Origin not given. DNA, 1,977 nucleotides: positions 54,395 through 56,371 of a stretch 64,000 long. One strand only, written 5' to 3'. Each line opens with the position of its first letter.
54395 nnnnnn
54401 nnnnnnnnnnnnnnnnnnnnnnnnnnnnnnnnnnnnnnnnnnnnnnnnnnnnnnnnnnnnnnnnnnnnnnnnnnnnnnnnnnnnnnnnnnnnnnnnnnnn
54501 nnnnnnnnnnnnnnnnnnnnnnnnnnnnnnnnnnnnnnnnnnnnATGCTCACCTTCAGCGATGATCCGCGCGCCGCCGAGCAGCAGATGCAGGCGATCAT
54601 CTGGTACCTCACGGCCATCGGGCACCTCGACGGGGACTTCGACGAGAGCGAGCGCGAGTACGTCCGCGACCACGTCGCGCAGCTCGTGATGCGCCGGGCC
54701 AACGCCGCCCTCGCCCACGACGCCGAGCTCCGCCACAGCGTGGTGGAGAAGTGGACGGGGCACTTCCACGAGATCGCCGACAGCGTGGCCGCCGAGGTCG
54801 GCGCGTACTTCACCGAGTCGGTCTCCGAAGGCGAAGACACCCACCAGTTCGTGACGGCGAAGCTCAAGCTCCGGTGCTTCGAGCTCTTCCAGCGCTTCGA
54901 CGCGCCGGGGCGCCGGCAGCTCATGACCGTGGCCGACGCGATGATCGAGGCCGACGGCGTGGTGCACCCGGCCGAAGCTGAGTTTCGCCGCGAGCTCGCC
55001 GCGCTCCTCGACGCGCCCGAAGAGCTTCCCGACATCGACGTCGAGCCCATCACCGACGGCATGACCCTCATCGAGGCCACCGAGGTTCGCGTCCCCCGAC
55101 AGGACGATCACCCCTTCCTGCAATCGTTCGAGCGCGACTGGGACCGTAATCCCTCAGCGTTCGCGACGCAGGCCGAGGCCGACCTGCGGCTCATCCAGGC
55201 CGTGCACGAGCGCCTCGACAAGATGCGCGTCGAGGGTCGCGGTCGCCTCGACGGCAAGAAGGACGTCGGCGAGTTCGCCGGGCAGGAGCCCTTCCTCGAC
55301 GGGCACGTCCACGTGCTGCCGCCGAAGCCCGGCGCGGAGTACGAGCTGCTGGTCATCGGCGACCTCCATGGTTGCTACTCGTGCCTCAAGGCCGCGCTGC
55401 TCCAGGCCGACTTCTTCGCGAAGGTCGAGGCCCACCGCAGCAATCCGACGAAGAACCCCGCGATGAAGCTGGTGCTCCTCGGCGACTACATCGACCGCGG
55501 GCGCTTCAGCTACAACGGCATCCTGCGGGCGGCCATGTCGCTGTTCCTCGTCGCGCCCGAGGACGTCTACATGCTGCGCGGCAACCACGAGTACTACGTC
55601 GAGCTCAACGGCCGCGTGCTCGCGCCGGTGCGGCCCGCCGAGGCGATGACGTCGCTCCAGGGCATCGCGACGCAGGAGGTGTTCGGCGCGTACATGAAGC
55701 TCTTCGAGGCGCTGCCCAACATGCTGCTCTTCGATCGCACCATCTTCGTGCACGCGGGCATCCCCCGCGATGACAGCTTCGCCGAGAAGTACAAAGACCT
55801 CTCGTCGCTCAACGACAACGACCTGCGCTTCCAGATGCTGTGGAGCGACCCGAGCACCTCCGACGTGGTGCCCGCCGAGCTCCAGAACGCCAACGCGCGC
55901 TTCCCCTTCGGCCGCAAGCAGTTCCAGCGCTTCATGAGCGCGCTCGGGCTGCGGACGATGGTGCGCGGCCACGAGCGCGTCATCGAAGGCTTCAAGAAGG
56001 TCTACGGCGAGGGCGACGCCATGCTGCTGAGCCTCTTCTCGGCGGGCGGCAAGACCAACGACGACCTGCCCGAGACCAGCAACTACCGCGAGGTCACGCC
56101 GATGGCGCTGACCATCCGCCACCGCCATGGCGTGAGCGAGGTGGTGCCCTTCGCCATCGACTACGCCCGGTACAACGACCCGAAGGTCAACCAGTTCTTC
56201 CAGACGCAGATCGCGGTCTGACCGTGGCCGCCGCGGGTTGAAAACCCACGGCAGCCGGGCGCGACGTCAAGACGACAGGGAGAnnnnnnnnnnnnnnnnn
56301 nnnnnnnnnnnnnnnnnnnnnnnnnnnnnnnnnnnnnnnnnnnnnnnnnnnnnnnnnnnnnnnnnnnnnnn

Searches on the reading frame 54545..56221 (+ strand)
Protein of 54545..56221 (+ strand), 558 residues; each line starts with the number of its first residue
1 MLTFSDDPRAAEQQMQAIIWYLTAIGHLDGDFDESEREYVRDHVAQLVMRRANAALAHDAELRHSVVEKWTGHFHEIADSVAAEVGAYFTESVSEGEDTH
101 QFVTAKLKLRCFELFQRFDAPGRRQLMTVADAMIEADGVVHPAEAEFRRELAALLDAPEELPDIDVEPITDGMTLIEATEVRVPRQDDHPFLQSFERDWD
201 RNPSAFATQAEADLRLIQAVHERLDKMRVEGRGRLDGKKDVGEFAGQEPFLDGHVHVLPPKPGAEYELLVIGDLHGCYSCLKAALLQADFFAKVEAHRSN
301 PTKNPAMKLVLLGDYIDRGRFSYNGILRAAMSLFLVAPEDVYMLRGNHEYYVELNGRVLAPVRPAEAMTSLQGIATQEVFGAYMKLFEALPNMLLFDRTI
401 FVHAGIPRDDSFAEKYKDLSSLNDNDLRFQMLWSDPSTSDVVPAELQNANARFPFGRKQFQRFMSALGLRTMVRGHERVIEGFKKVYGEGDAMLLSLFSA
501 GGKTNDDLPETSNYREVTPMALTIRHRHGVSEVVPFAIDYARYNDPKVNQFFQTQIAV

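Call 3: search_protein_families(library=pfam, proteins=[window:54545-56221:+], max_evalue=0.01)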
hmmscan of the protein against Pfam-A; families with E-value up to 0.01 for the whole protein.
window:54545-56221:+ (558 aa): 2 families
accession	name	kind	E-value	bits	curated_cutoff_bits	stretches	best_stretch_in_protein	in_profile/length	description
PF00149.33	Metallophos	-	2.8e-16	61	21.5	1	268-477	3-188/191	Calcineurin-like phosphoesterase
PF05099.18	TerB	-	1.4e-05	25.8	24.4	0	76-157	35-108/118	Tellurite resistance protein TerB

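Call 4: search_protein_families(library=ncbifam, proteins=[window:54545-56221:+], max_evalue=0.01)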
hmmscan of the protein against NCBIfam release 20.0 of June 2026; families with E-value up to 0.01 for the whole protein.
window:54545-56221:+ (558 aa): 5 families
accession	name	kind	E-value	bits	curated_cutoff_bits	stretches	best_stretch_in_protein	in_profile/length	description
TIGR04075.1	bacter_Pnkp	equivalog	5.1e-09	34.9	750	1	270-406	184-323/851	polynucleotide kinase-phosphatase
NF010148.0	PRK13625.1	equivalog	4.3e-06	26.4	340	1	270-410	5-146/245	bis(5'-nucleosyl)-tetraphosphatase PrpE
NF001204.0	PRK00166.1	equivalog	4.8e-06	26.1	176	1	269-409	4-126/276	symmetrical bis(5'-nucleosyl)-tetraphosphatase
NF007425.0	PRK09968.1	equivalog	0.0011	18.7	332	0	268-325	17-62/218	protein-serine/threonine phosphatase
NF008516.0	PRK11439.1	equivalog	0.002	18.2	326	1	268-350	19-82/218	protein-serine/threonine phosphatase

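Call 6: find_homologous_proteins(query=window:54545-56221:+, max_evalue=0.00001)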
Query window:54545-56221:+ (558 aa): 2676 proteins with E <= 0.00001 among 8000 candidates; the best 120 are listed.
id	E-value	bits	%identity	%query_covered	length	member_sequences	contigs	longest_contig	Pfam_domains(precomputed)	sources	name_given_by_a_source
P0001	0.0e+0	1272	100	100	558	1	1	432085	PF05099.19,PF00149.34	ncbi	-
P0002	0.0e+0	1201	94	100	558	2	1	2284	PF05099.19,PF00149.34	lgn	-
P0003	0.0e+0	1190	93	100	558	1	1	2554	PF00149.34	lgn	-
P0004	0.0e+0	1146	89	100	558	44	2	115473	PF05099.19,PF00149.34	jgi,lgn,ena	-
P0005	0.0e+0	1138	89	100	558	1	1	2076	PF05099.19,PF00149.34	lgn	-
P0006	0.0e+0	1074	84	100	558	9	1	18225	PF00149.34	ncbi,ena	-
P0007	0.0e+0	1067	84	99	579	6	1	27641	PF00149.34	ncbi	-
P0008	1.5e-258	877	70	100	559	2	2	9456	PF00149.34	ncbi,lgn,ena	-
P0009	5.6e-251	852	69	99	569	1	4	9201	PF05099.19,PF00149.34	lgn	-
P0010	9.4e-251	851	69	100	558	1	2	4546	PF00149.34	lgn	-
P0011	1.3e-250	851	69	100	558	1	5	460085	PF00149.34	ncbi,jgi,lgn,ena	jgi:tellurite resistance protein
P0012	2.2e-250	850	69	100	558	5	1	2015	PF00149.34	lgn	-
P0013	4.0e-250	849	69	100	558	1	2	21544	PF00149.34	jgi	jgi:tellurite resistance protein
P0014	1.8e-249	847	69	100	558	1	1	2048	PF00149.34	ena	-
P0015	2.5e-247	840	67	99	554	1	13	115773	PF05099.19,PF00149.34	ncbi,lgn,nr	ncbi:MAG: metallophosphoesterase [Myxococcales bacterium]|nr:metallophosphoesterase [Myxococcales ba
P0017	9.2e-242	822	62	100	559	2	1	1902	PF05099.19,PF00149.34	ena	-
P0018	1.5e-241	821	63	100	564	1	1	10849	PF05099.19,PF00149.34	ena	-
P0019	1.3e-240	818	63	100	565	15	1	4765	PF05099.19,PF00149.34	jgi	jgi:hypothetical protein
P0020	1.4e-240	818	63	100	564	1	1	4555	PF05099.19,PF00149.34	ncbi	ncbi:MAG: metallophosphoesterase family protein [Polyangiaceae bacterium]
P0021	2.2e-240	817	63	99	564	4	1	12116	PF05099.19,PF00149.34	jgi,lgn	jgi:hypothetical protein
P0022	3.6e-240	816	63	100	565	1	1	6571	PF05099.19,PF00149.34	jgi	jgi:hypothetical protein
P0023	1.3e-239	814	63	100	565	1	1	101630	PF05099.19,PF00149.34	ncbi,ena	-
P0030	3.0e-236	803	63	100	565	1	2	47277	PF05099.19,PF00149.34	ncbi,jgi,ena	jgi:hypothetical protein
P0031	1.2e-235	801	65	99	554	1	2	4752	PF05099.19,PF00149.34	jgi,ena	-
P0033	3.6e-235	800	62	100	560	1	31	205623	PF05099.19,PF00149.34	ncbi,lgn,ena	-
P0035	5.2e-235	799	64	99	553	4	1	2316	PF05099.19,PF00149.34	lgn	-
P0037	3.1e-234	797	64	99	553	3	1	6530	PF05099.19,PF00149.34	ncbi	-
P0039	4.4e-234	796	64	99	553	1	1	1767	PF05099.19,PF00149.34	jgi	jgi:hypothetical protein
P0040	8.8e-234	795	64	100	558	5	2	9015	PF05099.19,PF00149.34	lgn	-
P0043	8.5e-233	792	62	100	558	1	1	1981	PF05099.19,PF00149.34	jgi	jgi:hypothetical protein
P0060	1.2e-229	781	62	100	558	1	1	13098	PF05099.19,PF00149.34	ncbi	-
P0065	8.6e-229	779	61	99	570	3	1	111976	PF05099.19,PF00149.34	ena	-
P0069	4.6e-228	776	62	99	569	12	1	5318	PF05099.19,PF00149.34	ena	-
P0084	8.2e-227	772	60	99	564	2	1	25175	PF05099.19,PF00149.34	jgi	jgi:uncharacterized tellurite resistance protein B-like protein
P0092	3.1e-226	770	61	100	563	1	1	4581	PF05099.19,PF00149.34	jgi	jgi:Calcineurin-like phosphoesterase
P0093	4.1e-226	770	61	100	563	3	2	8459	PF05099.19,PF00149.34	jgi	jgi:hypothetical protein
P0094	7.1e-226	769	62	100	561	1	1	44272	PF05099.19,PF00149.34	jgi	jgi:hypothetical protein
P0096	1.2e-225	768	61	100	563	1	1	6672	PF05099.19,PF00149.34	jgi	jgi:Calcineurin-like phosphoesterase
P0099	1.9e-225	768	62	99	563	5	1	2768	PF05099.19,PF00149.34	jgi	jgi:hypothetical protein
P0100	2.6e-225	767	60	100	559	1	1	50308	PF05099.19,PF00149.34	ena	-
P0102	7.0e-225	766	59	100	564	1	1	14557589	PF05099.19,PF00149.34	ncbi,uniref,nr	ncbi:serine/threonine protein phosphatase [Sorangium cellulosum]|uniref:Serine/threonine protein pho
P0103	8.1e-225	766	61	99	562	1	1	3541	PF05099.19,PF00149.34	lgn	-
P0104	9.1e-225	765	62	100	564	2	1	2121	PF05099.19,PF00149.34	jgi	jgi:uncharacterized tellurite resistance protein B-like protein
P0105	9.9e-225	765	58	100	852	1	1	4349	PF05099.19,PF00149.34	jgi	jgi:hypothetical protein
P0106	1.2e-224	765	59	100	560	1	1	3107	PF05099.19,PF00149.34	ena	-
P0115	7.7e-224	762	60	97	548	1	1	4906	PF05099.19,PF00149.34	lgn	-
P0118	1.4e-223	762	61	99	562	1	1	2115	PF05099.19,PF00149.34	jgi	jgi:hypothetical protein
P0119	1.5e-223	761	61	100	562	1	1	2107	PF05099.19,PF00149.34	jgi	jgi:hypothetical protein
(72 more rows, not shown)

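Call 8: find_related_loci(query=A1, collection=genome_contigs, flank=10000)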
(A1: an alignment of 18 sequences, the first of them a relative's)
Query A1 (558 aa) in genome_contigs; peptide patterns used: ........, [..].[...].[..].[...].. (x = any residue, [..] = any of these).
599 stretches matched a pattern (row limit reached: there are more); 549 encode a relative of the query (tblastn E <= 1e-3); the best 80 are kept; 80 distinct loci.
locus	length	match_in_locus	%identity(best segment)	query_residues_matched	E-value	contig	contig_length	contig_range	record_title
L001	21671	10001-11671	89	1-557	0e+0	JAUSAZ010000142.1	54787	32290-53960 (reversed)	MAG: Myxococcales bacterium isolate E6_metabat.bin.30 E6_k141_245851, whole genome shotgun sequence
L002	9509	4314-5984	89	1-557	0e+0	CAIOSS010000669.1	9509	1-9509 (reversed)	MAG: uncultured delta proteobacterium isolate Loclat_bin-08890 genome assembly, contig: bin-08890:0669/1467, whole genom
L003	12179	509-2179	88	1-557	0e+0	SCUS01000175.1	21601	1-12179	MAG: Myxococcaceae bacterium isolate GW715_bin.15 GW715_bin.15-123435, whole genome shotgun sequence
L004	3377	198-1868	90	1-557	0e+0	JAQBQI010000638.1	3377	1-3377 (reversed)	MAG: Myxococcaceae bacterium isolate RYN_369 scaffold_744544, whole genome shotgun sequence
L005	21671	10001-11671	88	1-557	0e+0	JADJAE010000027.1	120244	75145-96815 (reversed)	MAG: Deltaproteobacteria bacterium isolate AalW_18-Q3-R10-53_BATAC.29 tig00021046-10-1199170, whole genome shotgun seque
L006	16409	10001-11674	88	1-557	0e+0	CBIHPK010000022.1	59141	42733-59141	MAG TPA_asm: uncultured Myxococcaceae bacterium isolate SRR18156209_binner13_Refined_17 genome assembly, contig: ERZ2733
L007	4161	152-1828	70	1-558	0e+0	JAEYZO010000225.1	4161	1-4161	MAG: Proteobacteria bacterium isolate OH_CBlB_99 k127_1134881, whole genome shotgun sequence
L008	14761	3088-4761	69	1-557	0e+0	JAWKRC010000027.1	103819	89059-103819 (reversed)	MAG: Polyangiales bacterium isolate ABC2.122 ABC2.122.fa-27, whole genome shotgun sequence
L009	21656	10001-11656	67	1-552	0e+0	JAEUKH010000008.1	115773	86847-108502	MAG: Myxococcales bacterium isolate new MAG-90 k141_1242683, whole genome shotgun sequence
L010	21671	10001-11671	68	1-557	0e+0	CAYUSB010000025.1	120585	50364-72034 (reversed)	MAG TPA_asm: uncultured Myxococcaceae bacterium isolate binchicken_co266_258 genome assembly, contig: NODE_362_length_12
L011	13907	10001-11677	63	1-558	0e+0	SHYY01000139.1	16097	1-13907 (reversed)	MAG: Myxococcales bacterium isolate Baikal-deep-G131 BACOMB-C17399, whole genome shotgun sequence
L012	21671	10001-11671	62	1-557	0e+0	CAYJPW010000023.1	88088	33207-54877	MAG TPA_asm: uncultured Polyangiaceae bacterium isolate ERP124720_co1_193 genome assembly, contig: NODE_371_length_88088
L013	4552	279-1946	63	1-556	0e+0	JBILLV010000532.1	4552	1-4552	MAG: Polyangiales bacterium isolate ME2017-08-08_3300044911_group7_bin125 Rohwer_bin1484_scaffold_33376_c1, whole genome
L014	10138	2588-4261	64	1-558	0e+0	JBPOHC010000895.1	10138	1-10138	MAG: Myxococcota bacterium isolate MAG_1 c_000000106875, whole genome shotgun sequence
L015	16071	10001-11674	64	1-558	0e+0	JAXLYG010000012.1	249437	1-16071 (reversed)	MAG: Polyangiales bacterium isolate STL-MYX7 C1.48.fa-12, whole genome shotgun sequence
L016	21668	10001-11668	60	1-556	0e+0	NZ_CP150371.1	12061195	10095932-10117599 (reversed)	Sorangium sp. So ce176 chromosome, complete genome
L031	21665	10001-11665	61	2-557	0e+0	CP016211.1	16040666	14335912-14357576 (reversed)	Minicystis rosea strain DSM 24000 chromosome, complete genome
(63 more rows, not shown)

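Call 25: search_solved_structures(query=A1, max_evalue=0.001, show_alignments=1)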
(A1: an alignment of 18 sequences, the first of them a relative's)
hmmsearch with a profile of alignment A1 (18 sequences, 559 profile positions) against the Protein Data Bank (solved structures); distinct sequences matched with E-value up to 0.001: 93 (the best 60 are shown).
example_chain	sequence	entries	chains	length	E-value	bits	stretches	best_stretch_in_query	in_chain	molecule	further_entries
9tp7_A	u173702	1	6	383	3.1e-20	75.6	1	267-501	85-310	Serine/threonine-protein phosphatase BSU1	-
9tp8_A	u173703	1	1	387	1.3e-18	70.2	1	306-501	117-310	Serine/threonine-protein phosphatase BSU1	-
9b9g_I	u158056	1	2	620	6.8e-17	64.5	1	307-500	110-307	Protein phosphatase 3 catalytic subunit alpha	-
8a8f_A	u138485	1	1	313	6.9e-15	57.9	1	305-500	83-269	Serine/threonine-protein phosphatase PP1-2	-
7qwj_A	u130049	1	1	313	6.9e-15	57.9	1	305-500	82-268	Serine/threonine-protein phosphatase PP1-2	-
8pq7_A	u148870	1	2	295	1.6e-14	56.7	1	305-500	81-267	Serine/threonine-protein phosphatase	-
4v0v_A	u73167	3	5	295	1.8e-14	56.5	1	305-500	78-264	SERINE/THREONINE-PROTEIN PHOSPHATASE PP1-GAMMA CATALYTIC SUBUNIT | PROTEIN PHOSPHATASE PP1-GAMMA CATALYTIC SUBUNIT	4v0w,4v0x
5inb_A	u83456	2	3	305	2e-14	56.4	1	305-500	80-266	Serine/threonine-protein phosphatase PP1-gamma catalytic subunit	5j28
1u32_A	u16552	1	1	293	2e-14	56.3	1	305-500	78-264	Serine/threonine protein phosphatase PP1-gamma catalytic subunit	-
1it6_A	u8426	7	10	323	2.4e-14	56.1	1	305-500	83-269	SERINE/THREONINE PROTEIN PHOSPHATASE 1 GAMMA (PP1-GAMMA) CATALYTIC SUBUNIT | SERINE/THREONINE PROTEIN PHOSPHATASE PP1-GAMMA CATALYTIC SUBUNIT | SERINE/THREONINE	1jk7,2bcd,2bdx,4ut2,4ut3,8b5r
4v0u_D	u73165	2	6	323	2.4e-14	56.1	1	305-500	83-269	SERINE/THREONINE-PROTEIN PHOSPHATASE PP1-GAMMA CATALYTIC SUBUNIT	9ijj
7sd0_C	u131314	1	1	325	2.4e-14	56.1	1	305-500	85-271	Serine/threonine-protein phosphatase PP1-gamma catalytic subunit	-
2o8a_A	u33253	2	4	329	2.4e-14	56.1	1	305-500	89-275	Serine/threonine-protein phosphatase PP1-gamma catalytic subunit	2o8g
6tz6_A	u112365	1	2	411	3e-14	55.8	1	307-500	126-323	Serine/threonine-protein phosphatase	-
1s70_A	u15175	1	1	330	4.6e-14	55.2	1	305-500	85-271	Serine/threonine protein phosphatase PP1-beta (or delta) catalytic subunit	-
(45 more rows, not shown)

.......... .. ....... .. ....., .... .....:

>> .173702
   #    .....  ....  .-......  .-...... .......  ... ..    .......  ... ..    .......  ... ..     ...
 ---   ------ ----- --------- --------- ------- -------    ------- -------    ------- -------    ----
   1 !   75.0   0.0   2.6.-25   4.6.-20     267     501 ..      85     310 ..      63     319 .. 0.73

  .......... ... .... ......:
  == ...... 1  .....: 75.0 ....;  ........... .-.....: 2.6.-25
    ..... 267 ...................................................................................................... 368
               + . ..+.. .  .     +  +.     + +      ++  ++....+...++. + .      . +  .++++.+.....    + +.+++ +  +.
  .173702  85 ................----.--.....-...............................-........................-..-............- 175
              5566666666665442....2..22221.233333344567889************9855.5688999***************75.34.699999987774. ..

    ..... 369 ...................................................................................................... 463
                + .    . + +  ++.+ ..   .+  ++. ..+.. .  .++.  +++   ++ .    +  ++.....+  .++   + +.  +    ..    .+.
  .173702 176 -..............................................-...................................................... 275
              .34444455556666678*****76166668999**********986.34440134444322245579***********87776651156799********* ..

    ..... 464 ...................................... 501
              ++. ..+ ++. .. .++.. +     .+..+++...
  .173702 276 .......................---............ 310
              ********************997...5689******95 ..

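Call 36: search_protein_families(library=pfam, proteins=[L003:2186-3535:+, L003:3536-6658:+, L003:6807-8120:-, L003:9733-11817:-, L009:9105-10007:+, L009:11681-12919:-, L010:5444-8950:+, L010:11733-12581:-, L009:8527-9198:+], max_evalue=0.001)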
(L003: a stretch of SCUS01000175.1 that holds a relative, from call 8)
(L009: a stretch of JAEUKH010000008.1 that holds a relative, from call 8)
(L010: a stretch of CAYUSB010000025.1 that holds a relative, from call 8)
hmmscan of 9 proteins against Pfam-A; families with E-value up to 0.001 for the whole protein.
L003:2186-3535:+ (449 aa): 2 families
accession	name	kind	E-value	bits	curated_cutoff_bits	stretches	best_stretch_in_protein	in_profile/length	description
PF16576.10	HlyD_D23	-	1.5e-40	139.3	30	1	139-368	2-214/214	Barrel-sandwich domain of CusB or HlyD membrane-fusion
PF13437.12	HlyD_3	-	2.8e-20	73.4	22.2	1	265-365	1-106/106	HlyD family secretion protein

L003:3536-6658:+ (1040 aa): 1 family
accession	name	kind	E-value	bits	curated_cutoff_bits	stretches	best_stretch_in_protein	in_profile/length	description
PF00873.25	ACR_tran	-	2.3e-251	837.2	28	1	10-1020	2-1019/1021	AcrB/AcrD/AcrF family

L003:6807-8120:- (437 aa): 1 family
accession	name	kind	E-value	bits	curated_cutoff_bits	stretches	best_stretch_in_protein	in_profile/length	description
PF02321.23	OEP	-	4.3e-16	59.7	22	2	102-216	51-173/187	Outer membrane efflux protein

L003:9733-11817:- (694 aa): 1 family
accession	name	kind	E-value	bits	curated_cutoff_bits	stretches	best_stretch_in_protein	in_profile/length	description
PF04151.21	PPC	-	1.8e-09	38.7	25.9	0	217-285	4-69/70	Bacterial pre-peptidase C-terminal domain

L009:9105-10007:+ (300 aa): 0 families

L009:11681-12919:- (412 aa): 3 families
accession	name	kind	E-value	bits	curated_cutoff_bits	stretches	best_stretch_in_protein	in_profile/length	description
PF02784.22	Orn_Arg_deC_N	-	2.8e-43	148.5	23.4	1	41-278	4-246/247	Pyridoxal-dependent decarboxylase, pyridoxal binding domain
PF00278.28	Orn_DAP_Arg_deC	-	1.3e-26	93.1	23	1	205-368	5-95/95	Pyridoxal-dependent decarboxylase, C-terminal sheet domain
PF01168.26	Ala_racemase_N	-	0.0003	21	24.1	0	41-198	6-158/220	Alanine racemase, N-terminal domain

L010:5444-8950:+ (1168 aa): 2 families
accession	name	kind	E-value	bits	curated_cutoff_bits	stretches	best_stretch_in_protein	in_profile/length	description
PF01867.21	Cas_Cas1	-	4.2e-50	170.9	22.3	1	837-1116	3-275/283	CRISPR associated protein Cas1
PF00078.32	RVT_1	-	4.3e-30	105.4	29.6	1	465-673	1-205/205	Reverse transcriptase (RNA-dependent DNA polymerase)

L010:11733-12581:- (282 aa): 1 family
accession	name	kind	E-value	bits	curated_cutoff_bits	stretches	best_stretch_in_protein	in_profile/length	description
PF05685.18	Uma2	-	2.2e-10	40.8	27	1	34-168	13-159/172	Putative restriction endonuclease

L009:8527-9198:+ (223 aa): 0 families

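Call 37: predict_structure(alignment_id=A1)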
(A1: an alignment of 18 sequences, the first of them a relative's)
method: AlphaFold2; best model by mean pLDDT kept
length: 558 residues; sequences in the alignment: 18
mean_pLDDT: 81.3   pTM: 0.84
mean pLDDT of the five models: 81.3, 78.9, 75.6, 74.9, 74.5
residues with pLDDT >= 90: 175; 70-90: 287; 50-70: 62; < 50: 34
segments of 3 or more residues with pLDDT < 50: 94-96, 351-374
pLDDT, mean of each block of 10 residues (from residue 1): 68 87 82 78 85 82 86 88 79 57 84 86 79 71 82 76 56 81 83 76 72 89 97 96 93 96 93 85 93 93 94 72 69 91 82 37 37 57 82 96 92 93 91 88 82 86 92 87 83 89 74 80 92 92 78 60
secondary structure, 60 per line:
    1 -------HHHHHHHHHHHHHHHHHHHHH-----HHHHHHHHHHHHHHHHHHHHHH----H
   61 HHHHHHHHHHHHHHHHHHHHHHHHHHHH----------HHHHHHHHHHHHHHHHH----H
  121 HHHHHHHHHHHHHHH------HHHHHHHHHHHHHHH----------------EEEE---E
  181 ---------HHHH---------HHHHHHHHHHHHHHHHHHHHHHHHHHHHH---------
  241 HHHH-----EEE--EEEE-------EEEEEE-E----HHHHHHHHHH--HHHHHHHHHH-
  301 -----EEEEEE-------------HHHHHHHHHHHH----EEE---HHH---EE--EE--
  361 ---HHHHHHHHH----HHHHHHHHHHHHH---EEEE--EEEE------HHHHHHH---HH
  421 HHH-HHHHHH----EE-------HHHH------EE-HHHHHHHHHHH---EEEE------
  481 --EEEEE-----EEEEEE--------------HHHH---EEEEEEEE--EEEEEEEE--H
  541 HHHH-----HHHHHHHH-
elements in order: H8-28 H34-55 H60-88 H99-115 H120-135 H142-156 E173-176 H190-193 H203-231 H241-244 E250-252 E255-258 E266-271 H278-287 H290-299 E306-311 H325-336 E341-343 H364-372 H377-389 E393-396 E399-402 H409-415 H419-423 H425-430 H444-447 H457-467 E471-474 E483-487 E493-498 H513-516 E520-527 E530-537 H540-544 H550-557

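Call 39: search_protein_families(library=pfam, alignment_id=A1, max_evalue=0.01)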
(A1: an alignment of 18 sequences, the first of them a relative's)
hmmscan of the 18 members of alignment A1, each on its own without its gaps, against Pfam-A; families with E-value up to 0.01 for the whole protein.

A. member 1, P0001 (558 aa): 2 families
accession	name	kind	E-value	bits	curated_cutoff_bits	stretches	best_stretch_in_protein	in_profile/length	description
PF00149.33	Metallophos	-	2.8e-16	61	21.5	1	268-477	3-188/191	Calcineurin-like phosphoesterase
PF05099.18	TerB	-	1.4e-05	25.8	24.4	0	76-157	35-108/118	Tellurite resistance protein TerB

B. families by the number of members that match (of 18 scanned): 2 families
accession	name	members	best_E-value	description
PF00149.33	Metallophos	18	7.3e-19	Calcineurin-like phosphoesterase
PF05099.18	TerB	17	1.1e-07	Tellurite resistance protein TerB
